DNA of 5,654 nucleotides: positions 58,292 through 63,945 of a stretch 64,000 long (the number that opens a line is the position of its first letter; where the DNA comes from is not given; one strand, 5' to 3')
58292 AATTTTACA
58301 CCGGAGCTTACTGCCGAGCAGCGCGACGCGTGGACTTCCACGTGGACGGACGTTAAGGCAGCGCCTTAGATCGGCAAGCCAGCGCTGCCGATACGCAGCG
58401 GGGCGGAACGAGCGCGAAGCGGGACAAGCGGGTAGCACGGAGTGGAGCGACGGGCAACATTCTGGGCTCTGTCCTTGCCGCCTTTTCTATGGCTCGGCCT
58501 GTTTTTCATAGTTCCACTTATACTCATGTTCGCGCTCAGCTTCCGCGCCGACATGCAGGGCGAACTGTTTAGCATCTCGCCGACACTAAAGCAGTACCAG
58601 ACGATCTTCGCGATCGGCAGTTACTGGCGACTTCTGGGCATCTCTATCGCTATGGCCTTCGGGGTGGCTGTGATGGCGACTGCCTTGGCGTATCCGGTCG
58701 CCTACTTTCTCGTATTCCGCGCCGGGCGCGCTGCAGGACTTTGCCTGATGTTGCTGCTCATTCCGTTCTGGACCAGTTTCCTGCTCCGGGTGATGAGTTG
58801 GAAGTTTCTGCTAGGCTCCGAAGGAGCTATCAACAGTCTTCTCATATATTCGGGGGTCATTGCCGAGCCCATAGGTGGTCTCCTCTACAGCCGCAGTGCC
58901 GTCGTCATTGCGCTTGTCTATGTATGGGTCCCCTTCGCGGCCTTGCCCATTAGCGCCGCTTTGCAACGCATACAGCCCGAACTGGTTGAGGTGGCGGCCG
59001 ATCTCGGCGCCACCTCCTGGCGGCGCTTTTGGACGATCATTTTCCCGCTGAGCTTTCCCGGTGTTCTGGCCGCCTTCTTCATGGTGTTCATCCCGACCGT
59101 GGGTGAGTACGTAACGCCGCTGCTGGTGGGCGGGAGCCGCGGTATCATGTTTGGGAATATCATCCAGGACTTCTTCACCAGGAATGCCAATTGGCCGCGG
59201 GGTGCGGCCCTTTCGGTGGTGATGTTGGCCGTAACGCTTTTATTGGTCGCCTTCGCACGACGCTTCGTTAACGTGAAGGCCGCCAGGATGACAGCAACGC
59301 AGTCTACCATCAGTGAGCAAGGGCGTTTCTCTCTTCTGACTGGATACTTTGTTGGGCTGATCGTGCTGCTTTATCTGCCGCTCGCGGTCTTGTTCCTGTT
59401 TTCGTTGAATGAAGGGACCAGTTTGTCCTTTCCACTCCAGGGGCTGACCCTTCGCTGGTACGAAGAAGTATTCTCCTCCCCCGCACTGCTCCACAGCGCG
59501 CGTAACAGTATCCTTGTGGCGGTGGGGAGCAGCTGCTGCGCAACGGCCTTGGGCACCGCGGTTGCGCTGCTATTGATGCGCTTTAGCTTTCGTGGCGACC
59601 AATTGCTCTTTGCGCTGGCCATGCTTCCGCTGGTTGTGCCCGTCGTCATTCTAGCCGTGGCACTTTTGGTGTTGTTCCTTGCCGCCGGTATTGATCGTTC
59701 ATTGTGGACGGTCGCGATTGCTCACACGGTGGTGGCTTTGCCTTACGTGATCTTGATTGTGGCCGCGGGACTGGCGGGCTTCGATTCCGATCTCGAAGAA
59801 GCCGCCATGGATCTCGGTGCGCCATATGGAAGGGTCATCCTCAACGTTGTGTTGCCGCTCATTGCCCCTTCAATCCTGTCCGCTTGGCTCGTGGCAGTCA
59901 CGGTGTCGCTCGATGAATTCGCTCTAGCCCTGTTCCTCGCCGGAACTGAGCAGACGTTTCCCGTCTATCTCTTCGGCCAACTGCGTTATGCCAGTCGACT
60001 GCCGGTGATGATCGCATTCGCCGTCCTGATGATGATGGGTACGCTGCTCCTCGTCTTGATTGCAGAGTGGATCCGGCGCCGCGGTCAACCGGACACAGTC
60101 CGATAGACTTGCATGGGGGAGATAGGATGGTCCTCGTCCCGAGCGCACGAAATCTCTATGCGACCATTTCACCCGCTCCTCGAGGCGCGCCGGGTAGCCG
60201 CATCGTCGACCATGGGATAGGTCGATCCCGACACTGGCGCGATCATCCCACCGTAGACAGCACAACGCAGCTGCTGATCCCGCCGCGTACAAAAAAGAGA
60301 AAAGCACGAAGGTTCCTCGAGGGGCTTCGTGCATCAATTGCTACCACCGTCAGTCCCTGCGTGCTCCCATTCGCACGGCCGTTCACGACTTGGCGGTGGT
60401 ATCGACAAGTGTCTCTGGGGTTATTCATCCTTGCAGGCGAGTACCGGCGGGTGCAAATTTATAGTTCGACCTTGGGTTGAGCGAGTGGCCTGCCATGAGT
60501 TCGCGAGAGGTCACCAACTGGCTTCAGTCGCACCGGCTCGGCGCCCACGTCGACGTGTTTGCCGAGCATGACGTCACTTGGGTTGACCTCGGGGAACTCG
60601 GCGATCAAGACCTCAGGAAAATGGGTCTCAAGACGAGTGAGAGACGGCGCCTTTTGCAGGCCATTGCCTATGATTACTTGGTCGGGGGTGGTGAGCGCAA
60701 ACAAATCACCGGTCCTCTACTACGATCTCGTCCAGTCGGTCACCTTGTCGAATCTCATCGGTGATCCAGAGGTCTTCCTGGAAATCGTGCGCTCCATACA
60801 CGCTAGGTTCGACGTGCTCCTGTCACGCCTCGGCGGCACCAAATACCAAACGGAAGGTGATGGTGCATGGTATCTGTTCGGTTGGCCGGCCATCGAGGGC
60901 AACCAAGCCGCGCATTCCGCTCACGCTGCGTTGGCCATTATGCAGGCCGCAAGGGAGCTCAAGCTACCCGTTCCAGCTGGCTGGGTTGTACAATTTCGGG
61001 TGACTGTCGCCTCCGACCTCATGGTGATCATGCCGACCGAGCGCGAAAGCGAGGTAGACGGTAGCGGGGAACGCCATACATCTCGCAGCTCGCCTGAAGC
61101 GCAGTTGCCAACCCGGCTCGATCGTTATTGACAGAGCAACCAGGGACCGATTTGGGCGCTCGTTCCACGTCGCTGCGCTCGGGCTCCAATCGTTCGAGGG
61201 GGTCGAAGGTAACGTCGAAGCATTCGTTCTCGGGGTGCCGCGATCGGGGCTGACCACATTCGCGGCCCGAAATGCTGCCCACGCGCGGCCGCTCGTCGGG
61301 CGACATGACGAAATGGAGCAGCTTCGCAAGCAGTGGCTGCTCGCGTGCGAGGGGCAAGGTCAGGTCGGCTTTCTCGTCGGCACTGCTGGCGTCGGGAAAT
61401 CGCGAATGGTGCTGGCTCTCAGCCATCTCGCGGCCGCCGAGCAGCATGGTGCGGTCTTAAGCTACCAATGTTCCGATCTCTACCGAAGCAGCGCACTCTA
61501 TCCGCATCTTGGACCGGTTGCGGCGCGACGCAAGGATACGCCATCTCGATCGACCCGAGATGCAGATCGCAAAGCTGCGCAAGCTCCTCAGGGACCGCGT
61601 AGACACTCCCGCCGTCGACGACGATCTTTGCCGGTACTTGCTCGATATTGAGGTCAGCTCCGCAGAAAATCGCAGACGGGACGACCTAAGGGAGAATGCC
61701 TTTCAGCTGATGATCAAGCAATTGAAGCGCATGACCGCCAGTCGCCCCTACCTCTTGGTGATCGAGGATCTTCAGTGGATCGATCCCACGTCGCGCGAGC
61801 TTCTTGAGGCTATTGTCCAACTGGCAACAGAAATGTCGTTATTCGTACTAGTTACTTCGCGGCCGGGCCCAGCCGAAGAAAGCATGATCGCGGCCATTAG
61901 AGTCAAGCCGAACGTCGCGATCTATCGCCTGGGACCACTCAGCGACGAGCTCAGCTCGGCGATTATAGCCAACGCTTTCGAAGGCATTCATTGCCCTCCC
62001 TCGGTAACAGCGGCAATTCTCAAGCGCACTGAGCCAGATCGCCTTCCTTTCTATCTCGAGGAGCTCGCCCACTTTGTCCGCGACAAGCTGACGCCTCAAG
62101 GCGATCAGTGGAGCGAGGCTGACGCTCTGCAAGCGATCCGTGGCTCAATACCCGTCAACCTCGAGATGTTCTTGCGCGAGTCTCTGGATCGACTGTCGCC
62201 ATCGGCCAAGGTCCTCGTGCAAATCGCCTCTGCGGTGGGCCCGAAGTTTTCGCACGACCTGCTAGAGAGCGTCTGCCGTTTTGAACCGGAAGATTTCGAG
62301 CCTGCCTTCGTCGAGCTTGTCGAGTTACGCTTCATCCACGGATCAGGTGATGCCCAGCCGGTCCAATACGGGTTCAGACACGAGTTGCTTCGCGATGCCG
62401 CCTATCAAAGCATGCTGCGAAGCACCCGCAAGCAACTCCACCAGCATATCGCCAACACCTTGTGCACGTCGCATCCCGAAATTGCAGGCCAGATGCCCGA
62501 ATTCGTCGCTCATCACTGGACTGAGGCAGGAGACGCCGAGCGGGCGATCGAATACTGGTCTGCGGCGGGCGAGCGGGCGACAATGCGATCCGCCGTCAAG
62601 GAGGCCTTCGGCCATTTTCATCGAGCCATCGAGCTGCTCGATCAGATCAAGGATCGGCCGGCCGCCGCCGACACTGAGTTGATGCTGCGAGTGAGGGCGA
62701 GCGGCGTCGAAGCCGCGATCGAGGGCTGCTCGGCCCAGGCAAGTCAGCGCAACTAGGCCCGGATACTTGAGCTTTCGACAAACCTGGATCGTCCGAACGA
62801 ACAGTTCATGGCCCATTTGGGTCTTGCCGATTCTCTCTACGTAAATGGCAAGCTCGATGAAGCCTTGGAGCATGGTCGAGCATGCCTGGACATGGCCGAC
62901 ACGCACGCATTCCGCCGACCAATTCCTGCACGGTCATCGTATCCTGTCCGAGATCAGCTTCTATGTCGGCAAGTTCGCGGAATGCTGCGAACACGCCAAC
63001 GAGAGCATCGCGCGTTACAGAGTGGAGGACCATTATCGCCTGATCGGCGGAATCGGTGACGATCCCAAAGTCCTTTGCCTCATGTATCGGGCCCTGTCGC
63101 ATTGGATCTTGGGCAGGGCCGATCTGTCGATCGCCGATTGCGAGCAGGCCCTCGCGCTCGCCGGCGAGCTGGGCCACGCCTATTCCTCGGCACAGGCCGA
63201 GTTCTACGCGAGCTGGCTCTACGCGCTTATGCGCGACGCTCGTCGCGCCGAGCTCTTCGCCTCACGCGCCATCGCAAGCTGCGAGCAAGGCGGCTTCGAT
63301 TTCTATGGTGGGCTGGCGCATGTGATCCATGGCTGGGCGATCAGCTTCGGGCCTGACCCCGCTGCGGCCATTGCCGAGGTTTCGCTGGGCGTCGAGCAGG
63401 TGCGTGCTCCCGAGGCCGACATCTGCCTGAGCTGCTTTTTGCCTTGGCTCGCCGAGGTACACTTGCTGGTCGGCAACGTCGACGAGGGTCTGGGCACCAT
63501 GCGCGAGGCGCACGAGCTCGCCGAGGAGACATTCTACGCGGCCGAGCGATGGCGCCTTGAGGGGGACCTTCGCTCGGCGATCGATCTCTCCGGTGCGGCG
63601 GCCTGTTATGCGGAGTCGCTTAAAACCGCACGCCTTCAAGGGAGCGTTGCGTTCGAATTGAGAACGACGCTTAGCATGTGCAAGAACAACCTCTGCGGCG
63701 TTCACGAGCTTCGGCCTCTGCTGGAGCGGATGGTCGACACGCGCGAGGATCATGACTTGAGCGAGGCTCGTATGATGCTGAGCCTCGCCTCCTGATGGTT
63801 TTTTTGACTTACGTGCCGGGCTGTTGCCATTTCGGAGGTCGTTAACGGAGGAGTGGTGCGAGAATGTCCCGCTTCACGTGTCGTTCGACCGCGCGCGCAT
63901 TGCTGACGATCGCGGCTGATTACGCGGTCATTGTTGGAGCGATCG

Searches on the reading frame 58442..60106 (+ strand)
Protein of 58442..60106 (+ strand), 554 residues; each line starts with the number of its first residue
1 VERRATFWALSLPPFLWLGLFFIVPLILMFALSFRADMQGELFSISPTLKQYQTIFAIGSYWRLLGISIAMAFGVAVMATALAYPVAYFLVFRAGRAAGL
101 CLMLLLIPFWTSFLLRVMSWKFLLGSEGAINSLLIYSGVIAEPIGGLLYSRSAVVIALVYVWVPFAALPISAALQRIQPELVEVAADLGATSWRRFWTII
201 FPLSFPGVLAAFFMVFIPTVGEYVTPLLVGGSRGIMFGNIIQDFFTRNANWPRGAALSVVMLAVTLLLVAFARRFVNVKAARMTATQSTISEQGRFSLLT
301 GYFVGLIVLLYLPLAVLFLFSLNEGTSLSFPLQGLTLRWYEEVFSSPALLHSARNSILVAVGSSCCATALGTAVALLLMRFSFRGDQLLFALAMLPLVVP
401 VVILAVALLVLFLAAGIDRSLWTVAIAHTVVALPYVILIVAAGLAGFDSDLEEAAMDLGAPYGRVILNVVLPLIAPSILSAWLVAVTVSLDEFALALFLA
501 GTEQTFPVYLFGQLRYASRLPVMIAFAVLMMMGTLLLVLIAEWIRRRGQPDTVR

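Call 82: search_protein_families(library=pfam, proteins=[window:58442-60106:+], max_evalue=0.0001)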
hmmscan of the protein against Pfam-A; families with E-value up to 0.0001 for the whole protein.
window:58442-60106:+ (554 aa): 1 family
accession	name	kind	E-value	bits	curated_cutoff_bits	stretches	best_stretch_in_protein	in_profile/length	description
PF00528.27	BPD_transp_1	-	4.1e-27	95.5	26.4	2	368-547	2-181/184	Binding-protein-dependent transport system inner membrane component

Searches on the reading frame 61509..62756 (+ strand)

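Call 82: search_protein_families(library=pfam, proteins=[window:61509-62756:+], max_evalue=0.0001)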
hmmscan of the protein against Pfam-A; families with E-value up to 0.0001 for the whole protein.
window:61509-62756:+ (415 aa): 1 family
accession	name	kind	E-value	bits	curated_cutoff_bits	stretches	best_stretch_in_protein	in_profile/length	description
PF13191.12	AAA_16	-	9.3e-08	33.2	32.6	1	20-113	91-166/167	AAA ATPase domain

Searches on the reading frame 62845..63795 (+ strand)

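Call 82: search_protein_families(library=pfam, proteins=[window:62845-63795:+], max_evalue=0.0001)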
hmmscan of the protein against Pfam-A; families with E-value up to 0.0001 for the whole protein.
window:62845-63795:+ (316 aa): 1 family
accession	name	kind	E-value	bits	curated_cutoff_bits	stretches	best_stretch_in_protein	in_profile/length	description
PF13424.12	TPR_12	-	1.5e-06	28.8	30.1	0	79-147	5-76/77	Tetratricopeptide repeat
